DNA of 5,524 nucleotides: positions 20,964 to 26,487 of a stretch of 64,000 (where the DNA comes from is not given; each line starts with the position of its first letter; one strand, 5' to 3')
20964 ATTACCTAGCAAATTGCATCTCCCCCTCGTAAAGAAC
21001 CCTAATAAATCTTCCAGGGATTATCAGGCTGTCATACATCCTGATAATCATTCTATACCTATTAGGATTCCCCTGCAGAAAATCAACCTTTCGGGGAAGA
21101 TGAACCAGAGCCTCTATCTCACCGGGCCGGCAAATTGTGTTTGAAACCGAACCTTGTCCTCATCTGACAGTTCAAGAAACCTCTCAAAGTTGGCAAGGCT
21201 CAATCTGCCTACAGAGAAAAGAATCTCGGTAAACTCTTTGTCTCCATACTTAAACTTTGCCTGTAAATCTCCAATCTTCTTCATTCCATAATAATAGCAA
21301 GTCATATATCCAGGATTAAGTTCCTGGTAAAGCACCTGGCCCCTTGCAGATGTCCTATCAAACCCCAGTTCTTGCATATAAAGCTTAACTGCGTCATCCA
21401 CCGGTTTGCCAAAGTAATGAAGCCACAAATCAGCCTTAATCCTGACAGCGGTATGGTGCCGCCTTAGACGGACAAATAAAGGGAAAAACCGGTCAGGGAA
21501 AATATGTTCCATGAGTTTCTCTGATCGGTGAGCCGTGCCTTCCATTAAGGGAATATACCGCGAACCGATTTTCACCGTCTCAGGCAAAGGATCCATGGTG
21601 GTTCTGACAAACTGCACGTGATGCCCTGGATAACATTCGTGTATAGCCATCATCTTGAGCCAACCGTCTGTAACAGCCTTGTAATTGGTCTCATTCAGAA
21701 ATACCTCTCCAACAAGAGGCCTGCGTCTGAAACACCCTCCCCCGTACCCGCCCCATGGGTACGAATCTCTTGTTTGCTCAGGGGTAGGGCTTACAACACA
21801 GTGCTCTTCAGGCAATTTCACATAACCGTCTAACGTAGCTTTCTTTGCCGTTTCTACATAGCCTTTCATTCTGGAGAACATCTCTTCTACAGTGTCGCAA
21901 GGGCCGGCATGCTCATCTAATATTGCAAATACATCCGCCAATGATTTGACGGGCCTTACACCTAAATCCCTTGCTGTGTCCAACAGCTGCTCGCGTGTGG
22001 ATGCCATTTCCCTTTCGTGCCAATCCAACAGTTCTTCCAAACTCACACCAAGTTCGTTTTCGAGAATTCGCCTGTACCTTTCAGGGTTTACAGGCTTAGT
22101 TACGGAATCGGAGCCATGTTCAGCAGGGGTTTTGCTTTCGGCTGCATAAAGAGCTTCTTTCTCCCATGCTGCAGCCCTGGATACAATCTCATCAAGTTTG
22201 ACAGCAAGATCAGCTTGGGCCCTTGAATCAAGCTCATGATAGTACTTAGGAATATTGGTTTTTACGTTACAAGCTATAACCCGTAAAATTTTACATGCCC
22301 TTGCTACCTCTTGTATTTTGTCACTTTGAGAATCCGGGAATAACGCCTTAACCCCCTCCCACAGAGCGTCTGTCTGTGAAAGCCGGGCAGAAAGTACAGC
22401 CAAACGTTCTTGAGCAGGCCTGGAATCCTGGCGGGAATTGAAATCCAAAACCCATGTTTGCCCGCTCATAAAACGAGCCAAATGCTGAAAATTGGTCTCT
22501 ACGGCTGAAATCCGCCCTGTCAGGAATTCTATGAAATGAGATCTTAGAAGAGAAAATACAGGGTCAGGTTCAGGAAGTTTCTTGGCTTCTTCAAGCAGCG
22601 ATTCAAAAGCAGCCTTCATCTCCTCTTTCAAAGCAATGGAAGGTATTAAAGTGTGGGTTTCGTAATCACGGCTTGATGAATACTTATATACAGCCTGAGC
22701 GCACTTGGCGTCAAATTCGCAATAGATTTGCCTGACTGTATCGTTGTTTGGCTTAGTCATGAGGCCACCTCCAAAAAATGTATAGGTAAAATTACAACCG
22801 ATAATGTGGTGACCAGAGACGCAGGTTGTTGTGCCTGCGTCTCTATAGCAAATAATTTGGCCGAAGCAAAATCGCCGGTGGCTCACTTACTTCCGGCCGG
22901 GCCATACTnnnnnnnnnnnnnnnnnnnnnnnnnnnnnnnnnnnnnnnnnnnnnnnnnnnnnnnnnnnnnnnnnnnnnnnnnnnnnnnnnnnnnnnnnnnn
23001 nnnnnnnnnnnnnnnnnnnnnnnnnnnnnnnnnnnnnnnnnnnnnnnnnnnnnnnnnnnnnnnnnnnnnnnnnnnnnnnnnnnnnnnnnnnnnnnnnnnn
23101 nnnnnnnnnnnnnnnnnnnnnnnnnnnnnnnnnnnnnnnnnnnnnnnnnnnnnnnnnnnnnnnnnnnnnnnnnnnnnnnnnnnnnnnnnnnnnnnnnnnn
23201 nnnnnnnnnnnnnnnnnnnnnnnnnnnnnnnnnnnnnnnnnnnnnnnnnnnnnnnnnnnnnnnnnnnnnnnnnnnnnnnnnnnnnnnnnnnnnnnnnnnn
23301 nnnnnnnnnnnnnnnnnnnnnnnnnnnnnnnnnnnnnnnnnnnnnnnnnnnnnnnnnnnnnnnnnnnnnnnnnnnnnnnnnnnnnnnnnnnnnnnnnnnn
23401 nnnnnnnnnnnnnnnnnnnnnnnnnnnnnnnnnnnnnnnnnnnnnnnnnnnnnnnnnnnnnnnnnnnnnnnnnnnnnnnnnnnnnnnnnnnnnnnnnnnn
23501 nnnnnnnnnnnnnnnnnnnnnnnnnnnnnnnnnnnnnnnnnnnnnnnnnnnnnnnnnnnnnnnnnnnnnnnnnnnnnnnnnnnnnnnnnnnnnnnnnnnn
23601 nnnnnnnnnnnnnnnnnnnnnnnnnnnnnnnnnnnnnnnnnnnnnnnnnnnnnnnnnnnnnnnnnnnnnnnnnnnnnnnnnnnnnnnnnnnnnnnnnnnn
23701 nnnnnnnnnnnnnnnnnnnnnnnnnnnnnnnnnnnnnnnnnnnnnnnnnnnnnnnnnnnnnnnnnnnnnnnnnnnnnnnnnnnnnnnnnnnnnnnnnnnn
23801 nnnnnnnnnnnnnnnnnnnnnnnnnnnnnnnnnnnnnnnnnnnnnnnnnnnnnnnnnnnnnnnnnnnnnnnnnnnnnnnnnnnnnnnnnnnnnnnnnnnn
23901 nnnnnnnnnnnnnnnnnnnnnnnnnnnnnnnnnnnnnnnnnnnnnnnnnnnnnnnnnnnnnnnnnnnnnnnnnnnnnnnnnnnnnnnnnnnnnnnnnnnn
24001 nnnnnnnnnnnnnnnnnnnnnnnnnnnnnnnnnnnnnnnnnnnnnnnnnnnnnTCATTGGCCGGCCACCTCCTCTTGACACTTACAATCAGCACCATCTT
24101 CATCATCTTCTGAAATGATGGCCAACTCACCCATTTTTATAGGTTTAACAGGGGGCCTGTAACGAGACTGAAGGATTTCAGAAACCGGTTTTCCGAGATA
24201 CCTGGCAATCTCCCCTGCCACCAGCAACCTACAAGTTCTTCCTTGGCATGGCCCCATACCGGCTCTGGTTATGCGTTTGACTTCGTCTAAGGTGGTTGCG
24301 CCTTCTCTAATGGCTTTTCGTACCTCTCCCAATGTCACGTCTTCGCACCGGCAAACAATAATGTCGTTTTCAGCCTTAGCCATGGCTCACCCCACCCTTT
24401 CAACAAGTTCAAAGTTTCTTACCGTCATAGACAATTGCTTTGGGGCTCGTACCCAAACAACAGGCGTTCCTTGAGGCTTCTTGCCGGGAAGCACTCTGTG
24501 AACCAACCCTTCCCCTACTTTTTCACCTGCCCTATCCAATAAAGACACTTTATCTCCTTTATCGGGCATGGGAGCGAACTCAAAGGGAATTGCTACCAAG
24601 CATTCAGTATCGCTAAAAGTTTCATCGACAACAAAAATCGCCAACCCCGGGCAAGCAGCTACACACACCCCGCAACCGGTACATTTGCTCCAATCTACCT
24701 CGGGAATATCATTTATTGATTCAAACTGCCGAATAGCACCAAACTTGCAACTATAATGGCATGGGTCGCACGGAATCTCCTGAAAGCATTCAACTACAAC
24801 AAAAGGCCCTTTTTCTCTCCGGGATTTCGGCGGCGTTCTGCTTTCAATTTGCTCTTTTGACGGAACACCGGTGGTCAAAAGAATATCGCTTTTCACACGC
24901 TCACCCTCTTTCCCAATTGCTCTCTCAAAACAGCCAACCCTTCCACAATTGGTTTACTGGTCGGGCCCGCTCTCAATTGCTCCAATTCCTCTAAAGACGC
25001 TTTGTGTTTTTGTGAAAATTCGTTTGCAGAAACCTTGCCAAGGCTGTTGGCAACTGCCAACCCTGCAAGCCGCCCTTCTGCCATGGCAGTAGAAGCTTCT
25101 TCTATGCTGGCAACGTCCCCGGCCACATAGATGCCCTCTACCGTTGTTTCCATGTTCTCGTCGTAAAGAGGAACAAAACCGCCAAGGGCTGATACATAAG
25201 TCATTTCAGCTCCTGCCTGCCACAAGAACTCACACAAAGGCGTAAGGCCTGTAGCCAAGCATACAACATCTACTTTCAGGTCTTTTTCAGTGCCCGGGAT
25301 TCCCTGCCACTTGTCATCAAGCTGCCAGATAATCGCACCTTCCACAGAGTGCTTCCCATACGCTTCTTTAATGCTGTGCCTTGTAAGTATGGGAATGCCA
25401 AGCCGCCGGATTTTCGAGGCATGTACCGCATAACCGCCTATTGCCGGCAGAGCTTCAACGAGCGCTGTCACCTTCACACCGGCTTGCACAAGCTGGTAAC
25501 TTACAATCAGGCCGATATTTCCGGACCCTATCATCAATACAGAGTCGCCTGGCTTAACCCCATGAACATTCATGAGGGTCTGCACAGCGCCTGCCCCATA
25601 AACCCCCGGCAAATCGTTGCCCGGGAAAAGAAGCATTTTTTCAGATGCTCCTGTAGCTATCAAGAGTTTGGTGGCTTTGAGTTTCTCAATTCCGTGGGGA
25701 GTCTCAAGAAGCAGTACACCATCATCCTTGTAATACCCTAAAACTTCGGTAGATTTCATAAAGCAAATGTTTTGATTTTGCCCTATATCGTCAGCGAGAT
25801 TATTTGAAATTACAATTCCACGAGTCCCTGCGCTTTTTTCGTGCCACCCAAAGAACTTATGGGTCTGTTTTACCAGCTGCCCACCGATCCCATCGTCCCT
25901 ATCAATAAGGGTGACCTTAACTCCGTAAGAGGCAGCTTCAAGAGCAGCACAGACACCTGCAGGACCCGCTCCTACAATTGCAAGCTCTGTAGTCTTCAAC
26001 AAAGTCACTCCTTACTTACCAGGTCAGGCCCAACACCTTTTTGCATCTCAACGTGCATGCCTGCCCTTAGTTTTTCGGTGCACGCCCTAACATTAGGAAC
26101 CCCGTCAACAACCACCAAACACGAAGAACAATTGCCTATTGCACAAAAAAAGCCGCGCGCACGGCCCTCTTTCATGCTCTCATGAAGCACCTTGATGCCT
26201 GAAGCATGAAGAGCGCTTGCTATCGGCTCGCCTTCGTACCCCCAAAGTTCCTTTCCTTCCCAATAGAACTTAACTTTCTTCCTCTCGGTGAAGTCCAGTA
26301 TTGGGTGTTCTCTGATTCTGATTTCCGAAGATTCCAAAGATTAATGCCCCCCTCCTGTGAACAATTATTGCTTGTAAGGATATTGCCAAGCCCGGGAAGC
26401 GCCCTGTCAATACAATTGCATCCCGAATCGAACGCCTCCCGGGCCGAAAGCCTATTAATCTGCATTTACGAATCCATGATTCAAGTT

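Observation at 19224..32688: HypD without proC: a possible oxidative Hyp/Pro to glutamate route through a tungsten AOR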

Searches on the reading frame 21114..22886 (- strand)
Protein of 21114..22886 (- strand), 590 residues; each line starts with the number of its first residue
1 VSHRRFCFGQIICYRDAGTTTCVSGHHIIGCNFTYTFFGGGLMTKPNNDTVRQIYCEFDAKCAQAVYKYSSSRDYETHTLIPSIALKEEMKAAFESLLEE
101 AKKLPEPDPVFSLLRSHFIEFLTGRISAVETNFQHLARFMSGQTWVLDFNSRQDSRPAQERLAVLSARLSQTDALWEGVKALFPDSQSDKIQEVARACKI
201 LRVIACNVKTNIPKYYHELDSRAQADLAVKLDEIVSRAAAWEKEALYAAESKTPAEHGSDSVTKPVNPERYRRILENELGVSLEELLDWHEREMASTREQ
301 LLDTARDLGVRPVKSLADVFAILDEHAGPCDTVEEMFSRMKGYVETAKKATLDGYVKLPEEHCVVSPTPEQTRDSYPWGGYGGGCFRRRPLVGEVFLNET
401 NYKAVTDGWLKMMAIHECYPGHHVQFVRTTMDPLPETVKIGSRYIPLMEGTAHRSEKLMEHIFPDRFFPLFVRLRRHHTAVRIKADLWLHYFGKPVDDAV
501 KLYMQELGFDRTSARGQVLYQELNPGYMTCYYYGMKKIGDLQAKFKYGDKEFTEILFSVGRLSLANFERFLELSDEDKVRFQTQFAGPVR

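Call 4: search_protein_families(library=pfam, proteins=[window:21114-22886:-])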
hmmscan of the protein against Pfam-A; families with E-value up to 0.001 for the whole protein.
window:21114-22886:- (590 aa): 1 family
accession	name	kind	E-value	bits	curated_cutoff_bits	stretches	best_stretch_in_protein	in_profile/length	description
PF05960.17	DUF885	-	9.6e-33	115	32.4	1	133-551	74-512/532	Bacterial protein of unknown function (DUF885)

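Call 6: search_protein_families(library=ncbifam, proteins=[window:21114-22886:-], max_evalue=0.00001)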
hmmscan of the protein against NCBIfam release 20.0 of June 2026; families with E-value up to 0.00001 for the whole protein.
window:21114-22886:- (590 aa): 0 families

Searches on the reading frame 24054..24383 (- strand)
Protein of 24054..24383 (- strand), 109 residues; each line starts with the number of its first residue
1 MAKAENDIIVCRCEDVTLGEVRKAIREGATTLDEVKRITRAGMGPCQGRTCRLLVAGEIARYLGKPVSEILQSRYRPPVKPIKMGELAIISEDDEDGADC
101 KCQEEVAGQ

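Call 4: search_protein_families(library=pfam, proteins=[window:24054-24383:-])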
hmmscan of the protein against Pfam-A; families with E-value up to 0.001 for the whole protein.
window:24054-24383:- (109 aa): 2 families
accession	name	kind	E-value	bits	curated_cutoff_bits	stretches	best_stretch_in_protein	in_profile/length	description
PF17806.6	SO_alpha_A3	-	9.7e-16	58.3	23.1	1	10-88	6-84/87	Sarcosine oxidase A3 domain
PF04324.20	Fer2_BFD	-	2.4e-15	57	26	1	9-53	1-42/50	BFD-like [2Fe-2S] binding domain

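Call 6: search_protein_families(library=ncbifam, proteins=[window:24054-24383:-], max_evalue=0.00001)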
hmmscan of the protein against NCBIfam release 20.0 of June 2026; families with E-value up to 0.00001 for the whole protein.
window:24054-24383:- (109 aa): 5 families
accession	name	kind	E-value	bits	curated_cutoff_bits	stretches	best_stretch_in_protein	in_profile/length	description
TIGR03377.1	glycerol3P_GlpA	equivalog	3.6e-14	52.2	552.8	1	4-63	417-477/530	anaerobic glycerol-3-phosphate dehydrogenase subunit GlpA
TIGR01372.1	soxA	subfamily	7.4e-12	43.9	1164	1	13-90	521-598/996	sarcosine oxidase subunit alpha family protein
NF008313.0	PRK11101.1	equivalog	3.2e-11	42.5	425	1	5-85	428-515/548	anaerobic glycerol-3-phosphate dehydrogenase subunit A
TIGR02374.1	nitri_red_nirB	equivalog_domain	6.6e-07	28.1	578.35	1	5-55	414-461/794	nitrite reductase large subunit NirB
NF011565.0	PRK14989.1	subfamily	8.6e-06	24.1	883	1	8-55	422-466/847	nitrite reductase large subunit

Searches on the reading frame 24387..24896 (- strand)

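Call 4: search_protein_families(library=pfam, proteins=[window:24387-24896:-])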
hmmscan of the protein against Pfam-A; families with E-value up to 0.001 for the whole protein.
window:24387-24896:- (169 aa): 10 families
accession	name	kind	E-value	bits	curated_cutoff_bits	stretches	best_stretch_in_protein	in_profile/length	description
PF00037.32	Fer4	-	3.2e-08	33.5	21.1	1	65-87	1-23/24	4Fe-4S binding domain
PF12838.12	Fer4_7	-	7.9e-07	29.9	27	1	42-83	4-49/52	4Fe-4S dicluster domain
PF12797.12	Fer4_2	-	3.4e-06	27.1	24.5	1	64-83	2-21/22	4Fe-4S binding domain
PF12837.12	Fer4_6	-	3.6e-06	27.1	25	1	64-85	1-22/24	4Fe-4S binding domain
PF13187.11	Fer4_9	-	1.8e-05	25.1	27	1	43-84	5-49/52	4Fe-4S dicluster domain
PF12800.12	Fer4_4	-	6.2e-05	23.4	24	1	70-83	2-15/17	4Fe-4S binding domain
PF14697.11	Fer4_21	-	6.6e-05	23.4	35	1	41-83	9-52/59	4Fe-4S dicluster domain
PF13459.11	Fer4_15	-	0.00019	22.5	22.4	1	66-85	2-21/66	4Fe-4S single cluster domain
PF25160.1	LdpA_Fe-S-bd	-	0.00063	19.9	27.6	1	44-87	7-43/49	LdpA Fe-S cluster-binding domain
PF13237.11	Fer4_10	-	0.00073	19.9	25.5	0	41-83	10-53/53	4Fe-4S dicluster domain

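Call 6: search_protein_families(library=ncbifam, proteins=[window:24387-24896:-], max_evalue=0.00001)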
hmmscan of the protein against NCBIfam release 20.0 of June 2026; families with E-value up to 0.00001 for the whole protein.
window:24387-24896:- (169 aa): 7 families
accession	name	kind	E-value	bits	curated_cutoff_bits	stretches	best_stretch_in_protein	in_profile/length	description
TIGR02179.1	PorD_KorD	subfamily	3.1e-07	30.4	60.05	1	41-92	28-77/78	2-oxoacid:acceptor oxidoreductase, delta subunit, pyruvate/2-ketoisovalerate family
NF040684.1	PorD_Arch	equivalog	2.2e-06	27.6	120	1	41-92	35-84/85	pyruvate synthase subunit PorD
NF005504.0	PRK07118.1-3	equivalog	2.4e-06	27.1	437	1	42-87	144-188/293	Fe-S cluster domain-containing protein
NF005503.0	PRK07118.1-2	equivalog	3.5e-06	26.5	252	1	44-86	144-183/292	RnfABCDGE type electron transport complex subunit B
NF041836.1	rnfB_Methano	equivalog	3.8e-06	26.6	445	1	40-87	218-262/265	Rnf electron transport complex subunit RnfB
NF005505.0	PRK07118.1-4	equivalog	5.2e-06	26.1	378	1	41-87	219-262/265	Fe-S cluster domain-containing protein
TIGR04105.1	FeFe_hydrog_B1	subfamily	5.8e-06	25.2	450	1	38-89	113-161/462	monomeric [FeFe] hydrogenase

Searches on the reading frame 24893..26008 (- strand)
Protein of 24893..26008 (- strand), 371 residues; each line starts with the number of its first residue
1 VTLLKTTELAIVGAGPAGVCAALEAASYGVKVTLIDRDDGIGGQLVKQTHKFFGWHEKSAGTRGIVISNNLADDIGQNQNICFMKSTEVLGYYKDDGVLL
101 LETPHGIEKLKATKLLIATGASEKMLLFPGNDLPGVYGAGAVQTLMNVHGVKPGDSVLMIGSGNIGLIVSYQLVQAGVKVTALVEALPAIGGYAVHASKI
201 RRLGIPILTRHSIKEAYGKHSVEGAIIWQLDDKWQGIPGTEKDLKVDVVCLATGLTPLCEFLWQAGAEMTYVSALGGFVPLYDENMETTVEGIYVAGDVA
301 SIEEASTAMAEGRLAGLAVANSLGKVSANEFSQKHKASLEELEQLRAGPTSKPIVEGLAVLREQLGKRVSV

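Call 4: search_protein_families(library=pfam, proteins=[window:24893-26008:-])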
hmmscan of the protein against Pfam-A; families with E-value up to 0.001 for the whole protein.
window:24893-26008:- (371 aa): 11 families
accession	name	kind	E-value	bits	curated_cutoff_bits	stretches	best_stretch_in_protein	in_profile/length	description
PF07992.20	Pyr_redox_2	-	1.8e-37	129.8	26.1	1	8-312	2-291/291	Pyridine nucleotide-disulphide oxidoreductase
PF13738.12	Pyr_redox_3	-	3.4e-15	56.5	30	1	78-297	93-305/305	Pyridine nucleotide-disulphide oxidoreductase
PF12831.13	FAD_oxidored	-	1.7e-12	47.8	27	1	9-65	2-60/416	FAD dependent oxidoreductase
PF13450.12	NAD_binding_8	-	3.7e-11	43.6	21.9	1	11-48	1-38/68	NAD(P)-binding Rossmann-like domain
PF00070.33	Pyr_redox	-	1.1e-10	42.3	22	1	9-44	2-37/82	Pyridine nucleotide-disulphide oxidoreductase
PF01266.30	DAO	-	1.6e-10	41.5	27.9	1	9-44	2-38/353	FAD dependent oxidoreductase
PF03486.20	HI0933_like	-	5.8e-08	32.9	50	1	8-44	2-38/244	HI0933-like protein Rossmann domain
PF01494.25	FAD_binding_3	-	6e-08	32.7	22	1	7-39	2-34/349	FAD binding domain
PF01134.28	GIDA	-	4e-06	26.6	22.1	1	10-40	3-29/391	Glucose inhibited division protein A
PF01946.23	Thi4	-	2e-05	24.4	26.2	0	7-44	18-56/235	Thi4 family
PF00890.30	FAD_binding_2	-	3e-05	23.8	20.4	1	9-46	2-39/414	FAD binding domain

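Call 6: search_protein_families(library=ncbifam, proteins=[window:24893-26008:-], max_evalue=0.00001)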
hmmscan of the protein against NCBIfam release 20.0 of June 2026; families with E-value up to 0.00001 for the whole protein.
window:24893-26008:- (371 aa): 60 families (the best 25 are shown)
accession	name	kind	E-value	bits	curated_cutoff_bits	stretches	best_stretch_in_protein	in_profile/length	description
TIGR01372.1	soxA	subfamily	1.9e-43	148.5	1164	1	7-339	169-498/996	sarcosine oxidase subunit alpha family protein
TIGR01292.1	TRX_reduct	equivalog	1.2e-23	83.4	343.45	1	8-322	2-299/300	thioredoxin-disulfide reductase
TIGR03140.1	AhpF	equivalog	4e-18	65.2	502.9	1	6-318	212-507/515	alkyl hydroperoxide reductase subunit F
TIGR01350.1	lipoamide_DH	equivalog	7.5e-18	64.5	408.8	1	94-323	114-333/461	dihydrolipoyl dehydrogenase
TIGR04018.1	Bthiol_YpdA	hypoth_equivalog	2.6e-15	56.1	339.9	1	85-323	89-313/316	YpdA family putative bacillithiol disulfide reductase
TIGR02053.1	MerA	equivalog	4.2e-15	55.7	454.45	1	91-317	111-326/465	mercury(II) reductase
NF009410.0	PRK12771.1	subfamily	1.1e-14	53.9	516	0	8-45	140-177/566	NAD(P)-binding protein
TIGR03143.1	AhpF_homolog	hypoth_equivalog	1.1e-13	50.6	687.65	1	8-321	6-306/555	putative alkyl hydroperoxide reductase F subunit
NF007123.0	PRK09564.1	equivalog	1.3e-13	50.4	458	1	113-336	105-319/444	CoA-disulfide reductase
NF009409.0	PRK12770.1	subfamily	2.9e-13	49.6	343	1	7-324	19-351/360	putative glutamate synthase subunit beta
NF004991.0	PRK06370.1-3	subfamily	2.2e-12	46.3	620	0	109-325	162-365/509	FAD-containing oxidoreductase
NF041891.1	hdrA_Methbact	equivalog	2.5e-12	45.9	1300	1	7-91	134-216/762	ferredoxin:CoB-CoM heterodisulfide reductase subunit HdrA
TIGR01317.1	GOGAT_sm_gam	subfamily_domain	3.6e-12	45.9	447.7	0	8-46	145-183/485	glutamate synthase small subunit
TIGR01318.1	gltD_gamma_fam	subfamily_domain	1.2e-11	43.9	482.95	0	7-46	142-181/467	glutamate synthase, small subunit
TIGR03385.1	CoA_CoA_reduc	equivalog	1.4e-11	43.8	578.8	1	114-334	106-316/439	CoA-disulfide reductase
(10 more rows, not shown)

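Call 19: search_solved_structures(query=window:24893-26008:-, max_evalue=1e-10)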
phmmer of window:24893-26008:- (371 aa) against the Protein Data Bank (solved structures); distinct sequences matched with E-value up to 1e-10: 5.
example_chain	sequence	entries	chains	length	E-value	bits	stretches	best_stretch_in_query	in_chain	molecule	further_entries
1y56_A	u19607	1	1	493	1.7e-19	73.4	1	7-163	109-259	hypothetical protein PH1363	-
2gag_A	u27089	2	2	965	5e-18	68.5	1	7-335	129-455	heterotetrameric sarcosine oxidase alpha-subunit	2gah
1vrq_A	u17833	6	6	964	5.1e-16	61.9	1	7-327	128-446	Sarcosine oxidase alpha subunit | Subunit alpha of sarcosine oxidase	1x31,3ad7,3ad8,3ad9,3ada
3cty_A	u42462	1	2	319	2.3e-14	56.4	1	8-318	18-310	Thioredoxin reductase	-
7jyp_A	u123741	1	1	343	1.7e-13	53.6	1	8-315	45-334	Thioredoxin reductase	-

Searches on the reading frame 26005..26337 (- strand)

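Call 4: search_protein_families(library=pfam, proteins=[window:26005-26337:-])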
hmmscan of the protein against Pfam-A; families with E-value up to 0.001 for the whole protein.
window:26005-26337:- (110 aa): 1 family
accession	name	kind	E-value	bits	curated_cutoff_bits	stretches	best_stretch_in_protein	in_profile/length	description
PF13510.11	Fer2_4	-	1.1e-28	99.5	22.8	1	20-100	2-81/82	2Fe-2S iron-sulfur cluster binding domain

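Call 6: search_protein_families(library=ncbifam, proteins=[window:26005-26337:-], max_evalue=0.00001)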
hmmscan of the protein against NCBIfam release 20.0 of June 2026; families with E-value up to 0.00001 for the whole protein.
window:26005-26337:- (110 aa): 1 family
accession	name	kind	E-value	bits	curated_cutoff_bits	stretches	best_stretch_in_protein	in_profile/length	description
TIGR01372.1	soxA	subfamily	9.9e-12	43.5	1164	1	18-99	14-99/996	sarcosine oxidase subunit alpha family protein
